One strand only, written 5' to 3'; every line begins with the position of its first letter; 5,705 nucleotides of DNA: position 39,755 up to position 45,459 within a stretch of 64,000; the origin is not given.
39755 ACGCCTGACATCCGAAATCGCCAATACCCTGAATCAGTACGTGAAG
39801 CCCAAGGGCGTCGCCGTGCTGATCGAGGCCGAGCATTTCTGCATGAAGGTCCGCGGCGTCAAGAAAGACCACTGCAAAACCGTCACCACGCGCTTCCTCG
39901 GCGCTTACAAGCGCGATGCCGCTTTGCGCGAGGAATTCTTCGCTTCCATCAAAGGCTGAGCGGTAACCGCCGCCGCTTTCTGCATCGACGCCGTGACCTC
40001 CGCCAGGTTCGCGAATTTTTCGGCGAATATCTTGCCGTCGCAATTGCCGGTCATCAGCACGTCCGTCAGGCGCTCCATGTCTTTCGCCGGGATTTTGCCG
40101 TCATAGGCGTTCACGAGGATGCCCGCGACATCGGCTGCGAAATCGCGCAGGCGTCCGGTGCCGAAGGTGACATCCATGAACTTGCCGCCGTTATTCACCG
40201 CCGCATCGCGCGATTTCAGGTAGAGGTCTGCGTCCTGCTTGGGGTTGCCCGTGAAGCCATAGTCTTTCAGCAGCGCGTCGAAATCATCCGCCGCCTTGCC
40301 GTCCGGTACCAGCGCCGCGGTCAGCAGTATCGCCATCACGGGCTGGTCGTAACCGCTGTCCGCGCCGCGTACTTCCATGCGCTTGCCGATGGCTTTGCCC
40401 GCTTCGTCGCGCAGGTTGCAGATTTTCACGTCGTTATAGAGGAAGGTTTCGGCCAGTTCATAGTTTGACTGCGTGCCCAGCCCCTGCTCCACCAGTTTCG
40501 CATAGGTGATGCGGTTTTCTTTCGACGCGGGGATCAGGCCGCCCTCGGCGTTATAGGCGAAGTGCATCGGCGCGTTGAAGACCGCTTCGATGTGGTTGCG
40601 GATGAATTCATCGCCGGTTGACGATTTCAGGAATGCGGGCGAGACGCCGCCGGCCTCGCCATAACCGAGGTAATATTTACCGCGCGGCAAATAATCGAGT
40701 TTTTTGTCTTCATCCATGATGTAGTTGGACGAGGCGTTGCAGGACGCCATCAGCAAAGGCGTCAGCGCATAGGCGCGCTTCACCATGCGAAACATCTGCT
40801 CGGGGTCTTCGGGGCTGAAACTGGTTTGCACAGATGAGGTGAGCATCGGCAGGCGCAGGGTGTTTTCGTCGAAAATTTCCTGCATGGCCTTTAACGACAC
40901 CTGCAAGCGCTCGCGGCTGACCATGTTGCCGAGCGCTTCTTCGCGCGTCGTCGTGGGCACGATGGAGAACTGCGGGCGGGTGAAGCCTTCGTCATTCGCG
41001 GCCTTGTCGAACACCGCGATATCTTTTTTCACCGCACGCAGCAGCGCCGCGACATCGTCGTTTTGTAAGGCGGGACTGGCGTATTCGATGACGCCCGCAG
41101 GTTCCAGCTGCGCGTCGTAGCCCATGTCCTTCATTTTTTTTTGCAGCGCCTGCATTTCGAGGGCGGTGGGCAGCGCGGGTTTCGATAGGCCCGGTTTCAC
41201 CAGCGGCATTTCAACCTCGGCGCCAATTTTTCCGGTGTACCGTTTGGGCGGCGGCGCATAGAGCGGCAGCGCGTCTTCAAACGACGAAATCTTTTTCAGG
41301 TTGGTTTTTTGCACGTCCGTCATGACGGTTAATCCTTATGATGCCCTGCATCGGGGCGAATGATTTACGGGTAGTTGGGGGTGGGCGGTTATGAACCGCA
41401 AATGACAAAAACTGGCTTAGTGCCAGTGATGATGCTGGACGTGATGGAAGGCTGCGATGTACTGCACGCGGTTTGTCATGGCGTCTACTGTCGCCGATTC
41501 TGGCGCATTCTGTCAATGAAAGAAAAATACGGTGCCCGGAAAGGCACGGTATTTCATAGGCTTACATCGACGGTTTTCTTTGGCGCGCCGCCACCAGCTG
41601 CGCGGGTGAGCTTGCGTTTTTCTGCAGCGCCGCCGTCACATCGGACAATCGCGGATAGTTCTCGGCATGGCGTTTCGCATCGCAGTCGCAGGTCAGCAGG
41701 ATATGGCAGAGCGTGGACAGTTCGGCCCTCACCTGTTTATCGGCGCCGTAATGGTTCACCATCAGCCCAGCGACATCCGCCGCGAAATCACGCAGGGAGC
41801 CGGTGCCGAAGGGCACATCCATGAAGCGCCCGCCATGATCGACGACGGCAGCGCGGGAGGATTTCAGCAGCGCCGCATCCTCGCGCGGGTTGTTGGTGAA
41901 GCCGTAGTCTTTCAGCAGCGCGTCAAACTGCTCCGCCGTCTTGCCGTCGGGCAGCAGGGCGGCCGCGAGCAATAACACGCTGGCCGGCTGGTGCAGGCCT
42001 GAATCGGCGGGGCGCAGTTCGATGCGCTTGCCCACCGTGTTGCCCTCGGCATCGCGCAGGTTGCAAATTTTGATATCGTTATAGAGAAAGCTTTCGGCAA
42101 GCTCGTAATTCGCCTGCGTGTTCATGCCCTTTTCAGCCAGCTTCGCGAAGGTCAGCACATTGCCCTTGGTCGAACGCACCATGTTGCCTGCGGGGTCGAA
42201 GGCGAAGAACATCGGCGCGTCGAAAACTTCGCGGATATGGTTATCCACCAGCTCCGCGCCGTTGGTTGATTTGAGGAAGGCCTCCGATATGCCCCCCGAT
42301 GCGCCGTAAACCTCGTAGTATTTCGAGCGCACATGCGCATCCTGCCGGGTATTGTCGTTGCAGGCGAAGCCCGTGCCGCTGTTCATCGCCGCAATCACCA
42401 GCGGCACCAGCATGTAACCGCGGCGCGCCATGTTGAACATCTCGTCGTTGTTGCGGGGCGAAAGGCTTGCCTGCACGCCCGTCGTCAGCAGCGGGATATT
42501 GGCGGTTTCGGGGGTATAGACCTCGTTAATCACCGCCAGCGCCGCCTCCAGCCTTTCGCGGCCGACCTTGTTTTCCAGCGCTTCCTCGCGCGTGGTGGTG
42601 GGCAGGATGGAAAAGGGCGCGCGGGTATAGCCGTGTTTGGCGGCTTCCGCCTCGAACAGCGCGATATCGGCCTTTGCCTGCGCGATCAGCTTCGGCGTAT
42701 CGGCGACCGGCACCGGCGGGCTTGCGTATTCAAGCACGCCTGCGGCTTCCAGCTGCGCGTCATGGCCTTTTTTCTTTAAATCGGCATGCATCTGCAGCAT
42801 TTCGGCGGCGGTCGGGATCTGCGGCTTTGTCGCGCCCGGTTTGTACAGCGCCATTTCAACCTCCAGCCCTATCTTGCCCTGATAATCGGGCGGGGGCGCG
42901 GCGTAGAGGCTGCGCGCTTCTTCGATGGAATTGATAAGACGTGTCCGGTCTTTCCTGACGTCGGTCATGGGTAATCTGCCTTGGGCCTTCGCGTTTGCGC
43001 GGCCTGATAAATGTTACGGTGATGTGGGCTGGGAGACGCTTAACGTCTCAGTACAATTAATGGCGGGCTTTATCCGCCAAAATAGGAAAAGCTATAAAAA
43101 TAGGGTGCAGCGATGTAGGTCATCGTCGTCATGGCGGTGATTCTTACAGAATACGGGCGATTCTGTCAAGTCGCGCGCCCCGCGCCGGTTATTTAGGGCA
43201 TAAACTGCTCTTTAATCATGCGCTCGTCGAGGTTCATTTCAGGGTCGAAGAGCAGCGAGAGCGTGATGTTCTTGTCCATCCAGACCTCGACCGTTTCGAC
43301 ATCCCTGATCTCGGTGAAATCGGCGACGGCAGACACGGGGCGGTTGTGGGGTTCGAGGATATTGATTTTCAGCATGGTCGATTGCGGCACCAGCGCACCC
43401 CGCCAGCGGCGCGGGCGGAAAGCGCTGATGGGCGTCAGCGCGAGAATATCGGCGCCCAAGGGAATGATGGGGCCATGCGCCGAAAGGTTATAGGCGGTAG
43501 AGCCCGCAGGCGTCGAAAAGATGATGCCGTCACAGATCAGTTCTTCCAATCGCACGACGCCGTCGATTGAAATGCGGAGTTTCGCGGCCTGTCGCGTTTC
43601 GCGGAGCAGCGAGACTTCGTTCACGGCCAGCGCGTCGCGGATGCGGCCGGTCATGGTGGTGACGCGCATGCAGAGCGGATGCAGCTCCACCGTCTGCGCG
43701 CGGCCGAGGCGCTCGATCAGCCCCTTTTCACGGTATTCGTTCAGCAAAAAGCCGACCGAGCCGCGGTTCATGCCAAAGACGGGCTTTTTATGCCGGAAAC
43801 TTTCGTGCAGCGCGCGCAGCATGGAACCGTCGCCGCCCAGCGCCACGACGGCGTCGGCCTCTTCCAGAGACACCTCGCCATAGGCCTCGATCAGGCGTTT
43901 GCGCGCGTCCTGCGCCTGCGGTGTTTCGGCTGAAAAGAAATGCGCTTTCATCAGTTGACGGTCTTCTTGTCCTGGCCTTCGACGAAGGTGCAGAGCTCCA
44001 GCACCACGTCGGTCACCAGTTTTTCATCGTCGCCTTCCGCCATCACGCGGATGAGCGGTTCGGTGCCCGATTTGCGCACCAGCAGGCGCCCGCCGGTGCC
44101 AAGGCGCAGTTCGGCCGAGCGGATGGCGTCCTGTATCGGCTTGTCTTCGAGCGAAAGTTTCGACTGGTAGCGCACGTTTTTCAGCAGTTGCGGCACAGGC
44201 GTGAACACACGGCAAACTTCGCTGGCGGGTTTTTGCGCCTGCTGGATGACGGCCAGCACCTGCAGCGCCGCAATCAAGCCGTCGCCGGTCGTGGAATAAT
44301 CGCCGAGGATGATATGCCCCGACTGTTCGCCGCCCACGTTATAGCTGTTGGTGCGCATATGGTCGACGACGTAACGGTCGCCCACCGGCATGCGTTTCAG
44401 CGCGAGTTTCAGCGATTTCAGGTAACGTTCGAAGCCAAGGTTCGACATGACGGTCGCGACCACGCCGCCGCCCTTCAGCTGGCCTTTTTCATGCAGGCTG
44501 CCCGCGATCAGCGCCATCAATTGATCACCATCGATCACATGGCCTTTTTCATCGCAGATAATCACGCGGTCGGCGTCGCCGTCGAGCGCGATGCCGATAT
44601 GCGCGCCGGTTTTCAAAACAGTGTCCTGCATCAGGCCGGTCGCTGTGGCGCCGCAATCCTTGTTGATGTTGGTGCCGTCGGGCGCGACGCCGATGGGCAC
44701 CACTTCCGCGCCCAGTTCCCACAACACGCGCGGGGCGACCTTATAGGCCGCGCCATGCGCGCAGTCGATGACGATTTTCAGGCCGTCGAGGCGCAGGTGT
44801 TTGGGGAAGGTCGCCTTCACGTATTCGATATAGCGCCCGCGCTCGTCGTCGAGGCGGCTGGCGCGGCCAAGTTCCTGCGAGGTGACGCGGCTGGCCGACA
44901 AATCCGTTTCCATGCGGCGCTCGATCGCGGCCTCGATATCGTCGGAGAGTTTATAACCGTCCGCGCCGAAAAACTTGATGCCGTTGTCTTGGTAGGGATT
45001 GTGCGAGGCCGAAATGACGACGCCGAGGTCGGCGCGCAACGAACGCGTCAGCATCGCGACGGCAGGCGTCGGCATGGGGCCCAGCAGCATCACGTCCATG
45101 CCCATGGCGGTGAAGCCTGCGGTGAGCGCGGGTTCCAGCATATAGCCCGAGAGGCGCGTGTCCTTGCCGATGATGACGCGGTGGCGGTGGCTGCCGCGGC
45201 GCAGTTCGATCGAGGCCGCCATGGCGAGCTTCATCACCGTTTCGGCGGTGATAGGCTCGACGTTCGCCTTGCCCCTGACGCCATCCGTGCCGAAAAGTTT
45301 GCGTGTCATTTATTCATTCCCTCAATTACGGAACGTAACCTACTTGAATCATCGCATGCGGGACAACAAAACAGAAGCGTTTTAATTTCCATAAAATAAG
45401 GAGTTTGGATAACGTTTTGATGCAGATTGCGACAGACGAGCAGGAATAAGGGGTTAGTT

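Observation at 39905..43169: Tandem GCL-fold ligase paralogs, each behind a hidden homologous 20-codon leaderless mini-ORF (His/Trp-rich vs Tyr/Phe-rich)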

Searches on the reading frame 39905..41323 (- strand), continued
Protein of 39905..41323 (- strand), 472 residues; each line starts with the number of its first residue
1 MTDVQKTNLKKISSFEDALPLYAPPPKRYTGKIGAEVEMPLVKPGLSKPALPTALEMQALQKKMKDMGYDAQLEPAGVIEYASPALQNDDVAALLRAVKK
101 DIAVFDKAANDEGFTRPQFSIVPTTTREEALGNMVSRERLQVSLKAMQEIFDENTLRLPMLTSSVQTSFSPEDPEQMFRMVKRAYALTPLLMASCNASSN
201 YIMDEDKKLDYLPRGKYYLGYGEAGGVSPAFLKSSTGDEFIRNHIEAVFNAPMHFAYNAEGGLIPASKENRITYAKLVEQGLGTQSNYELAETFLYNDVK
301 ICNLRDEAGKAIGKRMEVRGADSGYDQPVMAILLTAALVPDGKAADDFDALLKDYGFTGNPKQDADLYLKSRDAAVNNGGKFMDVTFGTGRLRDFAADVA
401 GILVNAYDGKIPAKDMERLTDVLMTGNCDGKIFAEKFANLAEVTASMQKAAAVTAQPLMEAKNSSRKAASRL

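Call 74: find_encoding_contigs(protein=P0153, flank=1200, max_places=2)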
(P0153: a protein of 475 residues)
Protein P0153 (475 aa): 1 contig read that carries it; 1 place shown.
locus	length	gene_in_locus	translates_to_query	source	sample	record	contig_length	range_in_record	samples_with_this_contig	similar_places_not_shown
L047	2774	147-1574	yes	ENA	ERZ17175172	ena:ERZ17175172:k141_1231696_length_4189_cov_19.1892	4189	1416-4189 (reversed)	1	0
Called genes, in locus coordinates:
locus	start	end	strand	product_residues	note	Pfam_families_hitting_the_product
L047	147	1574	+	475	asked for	PF04107:GCS2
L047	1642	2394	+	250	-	PF00005:ABC_tran, PF13304:AAA_21 (faint), PF12399:BCA_ABC_TP_C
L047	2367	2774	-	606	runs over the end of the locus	?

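Call 81: list_cluster_members(proteins=[window:39905-41323:-, window:41562-42968:-])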
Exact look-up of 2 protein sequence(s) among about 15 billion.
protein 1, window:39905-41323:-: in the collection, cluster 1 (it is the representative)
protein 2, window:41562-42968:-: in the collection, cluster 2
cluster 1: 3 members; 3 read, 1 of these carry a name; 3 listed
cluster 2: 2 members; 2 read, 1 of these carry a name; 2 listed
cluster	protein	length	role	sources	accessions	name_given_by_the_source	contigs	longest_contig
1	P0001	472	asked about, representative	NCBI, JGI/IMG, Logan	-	hypothetical protein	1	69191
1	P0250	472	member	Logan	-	-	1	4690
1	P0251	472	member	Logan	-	-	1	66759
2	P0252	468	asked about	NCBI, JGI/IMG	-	hypothetical protein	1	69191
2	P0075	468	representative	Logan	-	-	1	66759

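Call 83: search_protein_families(library=pfam, proteins=[L031:7370-8131:+, L025:1679-2428:+], max_evalue=0.01)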
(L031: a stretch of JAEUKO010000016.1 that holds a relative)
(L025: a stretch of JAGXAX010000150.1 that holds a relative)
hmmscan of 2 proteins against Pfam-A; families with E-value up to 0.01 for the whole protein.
L031:7370-8131:+ (253 aa): 1 family
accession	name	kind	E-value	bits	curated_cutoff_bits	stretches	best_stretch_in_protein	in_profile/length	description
PF05013.17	FGase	-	7.8e-29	101.8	28.9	1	16-230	2-215/219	N-formylglutamate amidohydrolase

L025:1679-2428:+ (249 aa): 1 family
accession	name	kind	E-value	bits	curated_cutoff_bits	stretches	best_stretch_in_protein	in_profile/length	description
PF03009.23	GDPD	-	1.8e-39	136.7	23.6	1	12-239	1-243/244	Glycerophosphoryl diester phosphodiesterase family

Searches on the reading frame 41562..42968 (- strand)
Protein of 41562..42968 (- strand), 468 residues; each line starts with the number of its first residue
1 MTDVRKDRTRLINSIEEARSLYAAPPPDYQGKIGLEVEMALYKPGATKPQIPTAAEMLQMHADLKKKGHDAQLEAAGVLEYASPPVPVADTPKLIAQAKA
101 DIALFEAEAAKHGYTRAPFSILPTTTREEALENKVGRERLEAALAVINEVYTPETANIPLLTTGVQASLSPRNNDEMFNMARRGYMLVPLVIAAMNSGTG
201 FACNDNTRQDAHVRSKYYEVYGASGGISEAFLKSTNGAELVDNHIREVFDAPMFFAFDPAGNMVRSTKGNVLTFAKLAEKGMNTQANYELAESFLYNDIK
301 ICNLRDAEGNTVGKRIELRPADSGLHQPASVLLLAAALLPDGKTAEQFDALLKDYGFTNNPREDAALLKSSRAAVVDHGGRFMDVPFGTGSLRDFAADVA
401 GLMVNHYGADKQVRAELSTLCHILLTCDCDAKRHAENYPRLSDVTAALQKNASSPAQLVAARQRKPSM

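Call 3: search_protein_families(library=pfam, proteins=[window:41562-42968:-], max_evalue=0.01)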
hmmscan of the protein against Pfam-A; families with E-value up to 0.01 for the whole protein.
window:41562-42968:- (468 aa): 1 family
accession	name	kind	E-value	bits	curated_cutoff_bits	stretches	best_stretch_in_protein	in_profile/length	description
PF04107.18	GCS2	-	0.0076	16.1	21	0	34-194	2-156/291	Glutamate-cysteine ligase family 2(GCS2)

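Call 4: search_protein_families(library=ncbifam, proteins=[window:41562-42968:-], max_evalue=0.01)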
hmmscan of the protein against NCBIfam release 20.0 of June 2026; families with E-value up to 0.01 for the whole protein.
window:41562-42968:- (468 aa): 0 families

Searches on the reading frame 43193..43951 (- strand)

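Call 3: search_protein_families(library=pfam, proteins=[window:43193-43951:-], max_evalue=0.01)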
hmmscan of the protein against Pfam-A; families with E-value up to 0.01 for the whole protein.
window:43193-43951:- (252 aa): 2 families
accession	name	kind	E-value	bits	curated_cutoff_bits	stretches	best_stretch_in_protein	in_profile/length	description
PF20143.4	NAD_kinase_C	-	1.3e-10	41.6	23.7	1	111-203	2-93/126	ATP-NAD kinase C-terminal domain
PF01513.26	NAD_kinase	-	4.9e-09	37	25.5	1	11-69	52-110/130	ATP-NAD kinase N-terminal domain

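Call 4: search_protein_families(library=ncbifam, proteins=[window:43193-43951:-], max_evalue=0.01)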
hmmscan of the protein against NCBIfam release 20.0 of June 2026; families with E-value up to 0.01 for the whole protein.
window:43193-43951:- (252 aa): 18 families
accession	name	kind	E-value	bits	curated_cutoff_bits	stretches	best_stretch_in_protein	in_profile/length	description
NF003406.0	PRK04761.1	equivalog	4.2e-111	370.2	211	1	3-251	8-256/257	NAD kinase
NF002892.0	PRK03372.1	equivalog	1.8e-25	89.9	299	1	22-201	60-242/312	NAD kinase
NF002306.0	PRK01231.1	equivalog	4.1e-25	88.5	316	1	29-211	64-249/299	NAD(+) kinase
NF002984.0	PRK03708.1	equivalog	1.6e-24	86.8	326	1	27-211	51-235/277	NAD(+) kinase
NF002561.0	PRK02155.1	equivalog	3.9e-23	82.2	371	1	30-216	63-250/297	NAD kinase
NF002521.0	PRK01911.1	equivalog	1.2e-22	80.7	309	1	28-198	60-233/292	NAD kinase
NF010678.0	PRK14076.1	equivalog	3.4e-22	79.1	493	1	25-200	343-521/570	bifunctional NADP phosphatase/NAD kinase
NF010677.0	PRK14075.1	equivalog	9.2e-21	74.5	260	1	28-223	36-225/257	NAD(+) kinase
NF002731.0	PRK02645.1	equivalog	7.7e-20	71.5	312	1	17-230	43-271/305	NAD(+) kinase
NF002732.0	PRK02649.1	equivalog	9.4e-20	71.3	348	1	33-177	70-218/305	NAD(+) kinase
NF010679.0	PRK14077.1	equivalog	1.4e-19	70.6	343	1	29-196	62-232/287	NAD(+) kinase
NF003424.0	PRK04885.1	equivalog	2.4e-19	69.6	220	1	16-227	20-239/265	NAD kinase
NF002255.0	PRK01185.1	subfamily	1e-18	67.4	304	1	26-229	47-247/271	NAD(+) kinase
NF002893.0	PRK03378.1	equivalog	7.9e-18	64.8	386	1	30-176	62-212/292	NAD(+) kinase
NF003391.0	PRK04539.1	equivalog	2.3e-15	56.5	470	1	32-177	69-218/296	inorganic polyphosphate/ATP-NAD kinase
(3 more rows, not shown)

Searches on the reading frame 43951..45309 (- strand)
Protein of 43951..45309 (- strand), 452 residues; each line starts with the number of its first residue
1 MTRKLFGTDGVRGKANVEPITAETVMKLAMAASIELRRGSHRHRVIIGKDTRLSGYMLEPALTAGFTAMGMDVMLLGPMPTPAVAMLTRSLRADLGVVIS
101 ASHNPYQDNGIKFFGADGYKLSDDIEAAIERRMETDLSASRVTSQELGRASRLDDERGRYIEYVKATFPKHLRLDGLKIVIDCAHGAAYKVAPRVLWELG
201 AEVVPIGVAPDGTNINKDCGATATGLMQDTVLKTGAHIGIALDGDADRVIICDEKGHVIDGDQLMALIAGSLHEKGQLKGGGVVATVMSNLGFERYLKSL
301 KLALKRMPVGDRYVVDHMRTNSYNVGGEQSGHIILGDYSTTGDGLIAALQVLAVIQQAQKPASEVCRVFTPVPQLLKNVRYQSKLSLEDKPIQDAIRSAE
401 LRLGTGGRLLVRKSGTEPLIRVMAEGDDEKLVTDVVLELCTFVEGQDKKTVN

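Call 3: search_protein_families(library=pfam, proteins=[window:43951-45309:-], max_evalue=0.01)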
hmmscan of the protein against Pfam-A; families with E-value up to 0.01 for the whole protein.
window:43951-45309:- (452 aa): 4 families
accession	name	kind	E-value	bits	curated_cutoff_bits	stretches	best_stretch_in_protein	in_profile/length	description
PF02878.22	PGM_PMM_I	-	2.9e-45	153.8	22.5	1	3-136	1-134/138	Phosphoglucomutase/phosphomannomutase, alpha/beta/alpha domain I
PF02880.22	PGM_PMM_III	-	1.3e-36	125.6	20.7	1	260-367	1-110/115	Phosphoglucomutase/phosphomannomutase, alpha/beta/alpha domain III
PF02879.22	PGM_PMM_II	-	3e-19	69.9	29.3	1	159-256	2-103/103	Phosphoglucomutase/phosphomannomutase, alpha/beta/alpha domain II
PF00408.26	PGM_PMM_IV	-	1.5e-13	51.1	23.1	1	377-439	2-65/68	Phosphoglucomutase/phosphomannomutase, C-terminal domain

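Call 4: search_protein_families(library=ncbifam, proteins=[window:43951-45309:-], max_evalue=0.01)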
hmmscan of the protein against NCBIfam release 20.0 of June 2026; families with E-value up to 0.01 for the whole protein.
window:43951-45309:- (452 aa): 7 families
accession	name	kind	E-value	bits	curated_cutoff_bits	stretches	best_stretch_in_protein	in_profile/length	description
TIGR01455.1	glmM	equivalog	5.1e-186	618.7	447.55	1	6-443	1-440/442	phosphoglucosamine mutase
TIGR03990.1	Arch_GlmM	equivalog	3.4e-97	326.1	439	1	4-438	2-439/444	phosphoglucosamine mutase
NF007088.0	PRK09542.1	equivalog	9.7e-47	160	618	1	10-444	16-454/456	phosphomannomutase/phosphoglucomutase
NF046027.1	PhglucPhmanMutPgmG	equivalog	1.1e-35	123.2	600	1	37-369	41-365/460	phosphoglucomutase/phosphomannomutase PgmG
NF011943.0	PRK15414.1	subfamily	1.1e-25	90.5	801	1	44-367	40-367/456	phosphomannomutase CpsG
NF005737.0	PRK07564.1-1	equivalog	4.1e-14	52.1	378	2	222-366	256-400/543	alpha-D-glucose phosphate-specific phosphoglucomutase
TIGR01132.1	pgm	equivalog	6e-14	51.4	778.05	2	6-165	42-210/546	phosphoglucomutase (alpha-D-glucose-1,6-bisphosphate-dependent)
